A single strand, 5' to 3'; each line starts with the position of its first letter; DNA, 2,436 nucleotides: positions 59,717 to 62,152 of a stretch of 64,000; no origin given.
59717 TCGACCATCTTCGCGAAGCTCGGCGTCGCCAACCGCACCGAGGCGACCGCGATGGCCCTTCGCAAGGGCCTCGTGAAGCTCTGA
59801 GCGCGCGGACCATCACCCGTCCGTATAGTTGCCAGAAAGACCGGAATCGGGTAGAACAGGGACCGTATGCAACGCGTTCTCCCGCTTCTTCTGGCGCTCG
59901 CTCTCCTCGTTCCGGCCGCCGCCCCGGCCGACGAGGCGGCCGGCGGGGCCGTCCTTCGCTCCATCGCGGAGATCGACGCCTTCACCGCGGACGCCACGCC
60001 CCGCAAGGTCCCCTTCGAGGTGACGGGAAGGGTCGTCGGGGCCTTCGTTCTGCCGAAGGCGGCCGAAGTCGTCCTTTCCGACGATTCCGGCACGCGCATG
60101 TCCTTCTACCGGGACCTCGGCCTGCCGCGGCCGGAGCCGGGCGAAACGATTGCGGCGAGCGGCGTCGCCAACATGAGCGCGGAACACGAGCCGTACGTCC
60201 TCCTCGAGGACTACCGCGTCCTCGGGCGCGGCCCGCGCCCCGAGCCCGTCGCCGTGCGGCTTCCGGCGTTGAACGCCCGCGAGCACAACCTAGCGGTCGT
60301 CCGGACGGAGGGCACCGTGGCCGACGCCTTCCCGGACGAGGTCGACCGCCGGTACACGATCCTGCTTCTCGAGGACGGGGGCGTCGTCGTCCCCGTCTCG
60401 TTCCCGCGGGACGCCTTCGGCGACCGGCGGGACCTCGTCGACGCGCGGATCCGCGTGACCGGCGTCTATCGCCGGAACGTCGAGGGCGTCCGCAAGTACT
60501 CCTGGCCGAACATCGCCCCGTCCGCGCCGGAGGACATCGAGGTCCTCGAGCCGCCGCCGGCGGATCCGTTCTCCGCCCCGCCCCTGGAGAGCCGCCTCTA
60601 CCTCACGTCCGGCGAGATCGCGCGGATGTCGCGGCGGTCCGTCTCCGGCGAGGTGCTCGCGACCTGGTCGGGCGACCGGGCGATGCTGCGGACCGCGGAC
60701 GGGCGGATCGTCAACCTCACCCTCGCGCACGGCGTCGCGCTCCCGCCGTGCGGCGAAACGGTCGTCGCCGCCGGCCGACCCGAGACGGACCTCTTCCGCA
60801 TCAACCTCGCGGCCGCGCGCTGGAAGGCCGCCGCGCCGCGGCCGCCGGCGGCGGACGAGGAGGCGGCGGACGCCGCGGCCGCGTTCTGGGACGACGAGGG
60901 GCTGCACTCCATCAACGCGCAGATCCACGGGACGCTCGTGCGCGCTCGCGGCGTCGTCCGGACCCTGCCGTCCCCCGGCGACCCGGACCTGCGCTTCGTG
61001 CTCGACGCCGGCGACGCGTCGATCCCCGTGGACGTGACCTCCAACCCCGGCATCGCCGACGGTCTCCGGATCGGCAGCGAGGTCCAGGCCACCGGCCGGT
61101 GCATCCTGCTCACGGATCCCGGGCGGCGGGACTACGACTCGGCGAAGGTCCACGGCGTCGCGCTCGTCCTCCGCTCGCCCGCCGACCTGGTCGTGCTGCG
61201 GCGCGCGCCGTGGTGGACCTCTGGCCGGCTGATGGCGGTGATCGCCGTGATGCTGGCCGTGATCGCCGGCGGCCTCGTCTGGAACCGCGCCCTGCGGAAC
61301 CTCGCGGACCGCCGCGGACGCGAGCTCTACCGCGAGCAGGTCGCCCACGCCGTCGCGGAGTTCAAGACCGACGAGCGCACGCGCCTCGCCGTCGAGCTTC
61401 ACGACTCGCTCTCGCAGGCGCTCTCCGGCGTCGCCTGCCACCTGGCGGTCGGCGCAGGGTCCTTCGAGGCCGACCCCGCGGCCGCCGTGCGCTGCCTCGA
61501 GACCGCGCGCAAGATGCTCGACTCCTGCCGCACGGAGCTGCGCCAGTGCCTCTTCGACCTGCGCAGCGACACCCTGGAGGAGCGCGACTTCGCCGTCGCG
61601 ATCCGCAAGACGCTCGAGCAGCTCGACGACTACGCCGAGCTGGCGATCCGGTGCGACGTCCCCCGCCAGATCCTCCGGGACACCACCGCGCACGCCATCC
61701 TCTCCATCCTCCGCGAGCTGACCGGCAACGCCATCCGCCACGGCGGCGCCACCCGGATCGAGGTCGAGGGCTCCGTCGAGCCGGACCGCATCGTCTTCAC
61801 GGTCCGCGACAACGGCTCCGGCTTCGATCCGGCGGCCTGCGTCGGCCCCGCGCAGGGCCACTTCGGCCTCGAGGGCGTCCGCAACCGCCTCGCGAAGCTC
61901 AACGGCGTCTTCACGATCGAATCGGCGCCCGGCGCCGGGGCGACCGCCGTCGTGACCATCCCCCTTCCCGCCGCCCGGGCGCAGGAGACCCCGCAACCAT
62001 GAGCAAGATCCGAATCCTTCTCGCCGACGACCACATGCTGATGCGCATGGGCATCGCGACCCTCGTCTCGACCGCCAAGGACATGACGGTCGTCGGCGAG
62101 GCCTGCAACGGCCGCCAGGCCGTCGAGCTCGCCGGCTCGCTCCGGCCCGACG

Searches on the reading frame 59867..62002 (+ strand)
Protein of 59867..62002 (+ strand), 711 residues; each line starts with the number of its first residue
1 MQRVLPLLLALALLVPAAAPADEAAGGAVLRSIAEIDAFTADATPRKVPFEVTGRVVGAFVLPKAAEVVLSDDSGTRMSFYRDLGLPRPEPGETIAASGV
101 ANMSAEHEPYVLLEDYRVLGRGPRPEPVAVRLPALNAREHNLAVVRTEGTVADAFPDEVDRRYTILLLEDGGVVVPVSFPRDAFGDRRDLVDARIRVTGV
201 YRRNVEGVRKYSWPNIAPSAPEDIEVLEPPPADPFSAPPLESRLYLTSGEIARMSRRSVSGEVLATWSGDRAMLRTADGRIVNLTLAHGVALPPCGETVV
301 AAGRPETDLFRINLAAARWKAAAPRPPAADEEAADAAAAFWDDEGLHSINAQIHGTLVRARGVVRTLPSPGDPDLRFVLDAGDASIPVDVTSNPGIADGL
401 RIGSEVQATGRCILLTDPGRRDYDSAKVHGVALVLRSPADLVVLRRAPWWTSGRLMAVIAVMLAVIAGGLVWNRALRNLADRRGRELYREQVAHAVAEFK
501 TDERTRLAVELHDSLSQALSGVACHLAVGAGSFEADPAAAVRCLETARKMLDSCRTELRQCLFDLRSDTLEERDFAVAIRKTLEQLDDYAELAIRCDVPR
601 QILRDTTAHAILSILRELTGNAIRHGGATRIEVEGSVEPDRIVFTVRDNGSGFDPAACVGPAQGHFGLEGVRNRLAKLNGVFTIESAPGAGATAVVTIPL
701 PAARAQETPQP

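Call 14: search_protein_families(library=pfam, proteins=[window:59867-62002:+], max_evalue=0.001)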
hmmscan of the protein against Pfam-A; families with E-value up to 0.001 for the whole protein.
window:59867-62002:+ (711 aa): 3 families
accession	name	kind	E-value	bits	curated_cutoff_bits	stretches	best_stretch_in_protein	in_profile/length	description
PF02518.31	HATPase_c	-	8e-14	52.5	26.4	1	610-701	5-110/111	Histidine kinase-, DNA gyrase B-, and HSP90-like ATPase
PF07730.19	HisKA_3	-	1.1e-13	51.9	24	1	503-569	1-67/68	Histidine kinase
PF13581.12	HATPase_c_2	-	1.9e-05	25.1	27.4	1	599-659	20-85/127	Histidine kinase-like ATPase domain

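Call 72: find_homologous_proteins(query=window:59867-62002:+, max_evalue=1e-30)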
Query window:59867-62002:+ (711 aa): 114 proteins with E <= 1e-30 among 8000 candidates.
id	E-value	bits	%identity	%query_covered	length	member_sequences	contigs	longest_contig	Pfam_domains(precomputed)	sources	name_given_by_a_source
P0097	0.0e+0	1514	96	100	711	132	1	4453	PF07730.20,PF02518.32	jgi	-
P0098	0.0e+0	1401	90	100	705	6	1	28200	PF07730.20,PF02518.32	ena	-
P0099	0.0e+0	1399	90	97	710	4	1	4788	PF07730.20,PF02518.32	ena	-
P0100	0.0e+0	1396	90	96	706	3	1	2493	PF13581.13,PF07730.20,PF02518.32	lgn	-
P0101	0.0e+0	1386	90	96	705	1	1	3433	PF07730.20,PF02518.32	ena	-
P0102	0.0e+0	1380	88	100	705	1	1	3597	PF07730.20,PF02518.32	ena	-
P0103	0.0e+0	1368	90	96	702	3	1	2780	PF07730.20,PF02518.32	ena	-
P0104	0.0e+0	1356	86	97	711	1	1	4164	PF13581.13,PF07730.20,PF02518.32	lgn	-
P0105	0.0e+0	1356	89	96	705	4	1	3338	PF07730.20,PF02518.32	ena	-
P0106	0.0e+0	1356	88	96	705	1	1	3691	PF07730.20,PF02518.32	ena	-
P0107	0.0e+0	1354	88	96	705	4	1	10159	PF07730.20,PF02518.32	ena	-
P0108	0.0e+0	1352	88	96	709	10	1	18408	PF07730.20,PF02518.32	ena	-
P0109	0.0e+0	1349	88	96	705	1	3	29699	PF07730.20,PF02518.32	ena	-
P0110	0.0e+0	1347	88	96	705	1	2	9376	PF07730.20,PF02518.32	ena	-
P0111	0.0e+0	1344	88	96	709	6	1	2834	PF07730.20,PF02518.32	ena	-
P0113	0.0e+0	1263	81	100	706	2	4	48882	PF13581.13,PF07730.20,PF02518.32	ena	-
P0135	1.7e-296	1003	65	96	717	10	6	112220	PF13581.13,PF07730.20,PF02518.32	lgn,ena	-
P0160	5.6e-216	737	54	95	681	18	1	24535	PF07730.20,PF02518.32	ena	-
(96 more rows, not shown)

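Call 73: find_encoding_contigs(protein=P0113, flank=8000, max_places=3)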
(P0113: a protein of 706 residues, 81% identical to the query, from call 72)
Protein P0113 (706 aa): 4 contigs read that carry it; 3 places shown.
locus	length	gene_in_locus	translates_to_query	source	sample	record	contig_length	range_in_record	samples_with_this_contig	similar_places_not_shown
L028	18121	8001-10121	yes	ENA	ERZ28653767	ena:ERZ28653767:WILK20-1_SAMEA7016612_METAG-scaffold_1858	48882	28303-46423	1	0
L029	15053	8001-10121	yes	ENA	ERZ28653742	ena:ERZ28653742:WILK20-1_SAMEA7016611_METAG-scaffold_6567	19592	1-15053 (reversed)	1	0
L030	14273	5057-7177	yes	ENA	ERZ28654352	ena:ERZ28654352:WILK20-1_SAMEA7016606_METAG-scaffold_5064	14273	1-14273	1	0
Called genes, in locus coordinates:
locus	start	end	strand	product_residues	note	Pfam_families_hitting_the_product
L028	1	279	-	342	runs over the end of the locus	PF09992:NAGPA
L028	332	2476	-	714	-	PF00657:Lipase_GDSL, PF13472:Lipase_GDSL_2, PF25182:NonGDSL (weak), PF10102:DUF2341, PF13385:Laminin_G_3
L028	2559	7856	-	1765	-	PF12708:Pect-lyase_RHGA_epim (weak), PF13287:Fn3_assoc, PF13290:CHB_HEX_C_1, PF10102:DUF2341, PF13287:Fn3_assoc, PF13290:CHB_HEX_C_1, PF13290:CHB_HEX_C_1, PF13287:Fn3_assoc, +1 more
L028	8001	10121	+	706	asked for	PF13581:HATPase_c_2 (faint), PF07730:HisKA_3, PF02518:HATPase_c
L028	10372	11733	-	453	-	PF00722:Glyco_hydro_16 (weak)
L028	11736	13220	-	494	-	PF02129:Peptidase_S15, PF08530:PepX_C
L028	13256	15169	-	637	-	PF05089:NAGLU, PF12972:NAGLU_C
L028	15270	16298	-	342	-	PF01636:APH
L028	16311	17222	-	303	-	-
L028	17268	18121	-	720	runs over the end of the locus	-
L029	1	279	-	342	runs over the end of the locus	PF09992:NAGPA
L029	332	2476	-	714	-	PF00657:Lipase_GDSL, PF13472:Lipase_GDSL_2, PF25182:NonGDSL (weak), PF10102:DUF2341, PF13385:Laminin_G_3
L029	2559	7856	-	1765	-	PF13287:Fn3_assoc, PF13290:CHB_HEX_C_1, PF10102:DUF2341, PF13287:Fn3_assoc, PF13290:CHB_HEX_C_1, PF12708:Pect-lyase_RHGA_epim (weak), PF13290:CHB_HEX_C_1, PF13287:Fn3_assoc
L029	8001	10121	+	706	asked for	PF13581:HATPase_c_2 (faint), PF07730:HisKA_3, PF02518:HATPase_c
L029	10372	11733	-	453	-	PF00722:Glyco_hydro_16 (weak)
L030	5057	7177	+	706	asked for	PF13581:HATPase_c_2 (faint), PF07730:HisKA_3, PF02518:HATPase_c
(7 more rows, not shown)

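Call 74: find_encoding_contigs(protein=P0135, flank=8000, max_places=3)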
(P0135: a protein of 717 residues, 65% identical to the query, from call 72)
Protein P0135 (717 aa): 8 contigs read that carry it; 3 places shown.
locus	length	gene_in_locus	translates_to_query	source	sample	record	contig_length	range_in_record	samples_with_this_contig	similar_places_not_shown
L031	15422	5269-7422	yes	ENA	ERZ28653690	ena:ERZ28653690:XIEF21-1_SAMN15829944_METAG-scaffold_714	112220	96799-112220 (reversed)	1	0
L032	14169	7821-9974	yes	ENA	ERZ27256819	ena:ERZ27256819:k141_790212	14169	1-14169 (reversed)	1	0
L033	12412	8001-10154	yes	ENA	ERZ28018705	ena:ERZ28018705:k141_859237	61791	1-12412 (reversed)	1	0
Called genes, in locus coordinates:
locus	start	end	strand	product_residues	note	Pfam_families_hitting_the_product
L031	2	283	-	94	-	?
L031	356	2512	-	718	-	PF00657:Lipase_GDSL, PF13472:Lipase_GDSL_2, PF10102:DUF2341 (weak), PF13385:Laminin_G_3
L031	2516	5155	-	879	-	PF12708:Pect-lyase_RHGA_epim, PF13287:Fn3_assoc, PF13290:CHB_HEX_C_1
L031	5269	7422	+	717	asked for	PF07730:HisKA_3, PF13581:HATPase_c_2 (weak), PF02518:HATPase_c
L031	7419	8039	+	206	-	PF00072:Response_reg, PF08281:Sigma70_r4_2 (weak), PF00196:GerE, PF13384:HTH_23 (faint)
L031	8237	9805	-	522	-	PF09820:AAA-ATPase_like, PF08011:PDDEXK_9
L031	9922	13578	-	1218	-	-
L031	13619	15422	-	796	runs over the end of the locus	-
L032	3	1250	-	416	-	?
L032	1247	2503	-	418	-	PF00988:CPSase_sm_chain, PF00117:GATase, PF07722:Peptidase_C26 (faint), PF00117:GATase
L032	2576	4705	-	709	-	PF00657:Lipase_GDSL, PF13472:Lipase_GDSL_2, PF10102:DUF2341 (weak), PF13385:Laminin_G_3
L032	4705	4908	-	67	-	-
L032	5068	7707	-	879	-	PF12708:Pect-lyase_RHGA_epim, PF13287:Fn3_assoc, PF13290:CHB_HEX_C_1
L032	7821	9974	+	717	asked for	PF07730:HisKA_3, PF13581:HATPase_c_2 (weak), PF02518:HATPase_c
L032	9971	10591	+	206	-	PF00072:Response_reg, PF08281:Sigma70_r4_2 (weak), PF00196:GerE, PF13384:HTH_23 (faint)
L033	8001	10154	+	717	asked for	PF07730:HisKA_3, PF13581:HATPase_c_2 (weak), PF02518:HATPase_c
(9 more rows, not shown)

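Call 75: find_encoding_contigs(protein=P0160, flank=8000, max_places=2)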
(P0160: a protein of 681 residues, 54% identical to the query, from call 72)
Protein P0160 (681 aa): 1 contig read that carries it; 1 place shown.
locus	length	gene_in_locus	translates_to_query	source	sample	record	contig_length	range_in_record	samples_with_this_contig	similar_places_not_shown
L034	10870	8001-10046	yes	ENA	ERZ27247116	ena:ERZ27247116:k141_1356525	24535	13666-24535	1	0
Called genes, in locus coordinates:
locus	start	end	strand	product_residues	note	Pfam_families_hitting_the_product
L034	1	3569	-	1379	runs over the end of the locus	PF02230:Abhydrolase_2, PF00326:Peptidase_S9 (weak)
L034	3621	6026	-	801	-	PF00657:Lipase_GDSL, PF13472:Lipase_GDSL_2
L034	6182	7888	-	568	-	PF00657:Lipase_GDSL, PF13472:Lipase_GDSL_2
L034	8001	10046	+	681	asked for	PF07730:HisKA_3, PF02518:HATPase_c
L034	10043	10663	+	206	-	PF00072:Response_reg, PF00196:GerE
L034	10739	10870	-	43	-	?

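Call 85: search_protein_families(library=ncbifam, proteins=[window:59867-62002:+], max_evalue=0.001)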
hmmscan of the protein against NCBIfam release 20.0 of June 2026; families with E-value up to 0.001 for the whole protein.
window:59867-62002:+ (711 aa): 11 families
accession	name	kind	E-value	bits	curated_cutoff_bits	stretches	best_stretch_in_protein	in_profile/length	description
NF008184.0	PRK10935.1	equivalog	2.9e-28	98.8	553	1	474-699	333-558/565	nitrate/nitrite two-component system sensor histidine kinase NarQ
NF052443.1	SensHisKinMctS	equivalog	6.5e-28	97.3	700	1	455-706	208-454/457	two-component system sensor histidine kinase MctS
NF052531.1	Strep_LiaS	equivalog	3e-19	69.5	450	1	501-700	130-327/328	envelope stress sensor histidine kinase LiaS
NF008649.0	PRK11644.1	equivalog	9.8e-18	64.1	408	1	469-699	269-495/499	signal transduction histidine-protein kinase/phosphatase UhpB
NF007896.0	PRK10600.1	equivalog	2.4e-16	59.5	578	1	502-698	389-583/598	nitrate/nitrite two-component system sensor histidine kinase NarX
NF047786.1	his_kin_MadS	equivalog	2.5e-15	56.5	500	1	485-699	209-434/434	MadS family sensor histidine kinase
NF047322.1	HK_morpho_MacS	equivalog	3.7e-11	42.8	300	1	478-699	161-367/367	MacS family sensor histidine kinase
NF040691.1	MtrAB_MtrB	equivalog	2.6e-06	26.7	450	1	572-656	348-433/507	MtrAB system histidine kinase MtrB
NF041045.1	RsbA_anti_sig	subfamily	8.7e-06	25.2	210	1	603-664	207-267/303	anti-sigma factor RsbA family regulatory protein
TIGR02966.1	phoR_proteo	equivalog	2.3e-05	23.6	334.2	1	577-655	196-275/333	phosphate regulon sensor histidine kinase PhoR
NF011874.0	PRK15347.1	equivalog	0.00056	18.1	852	1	597-705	502-619/921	two component system sensor kinase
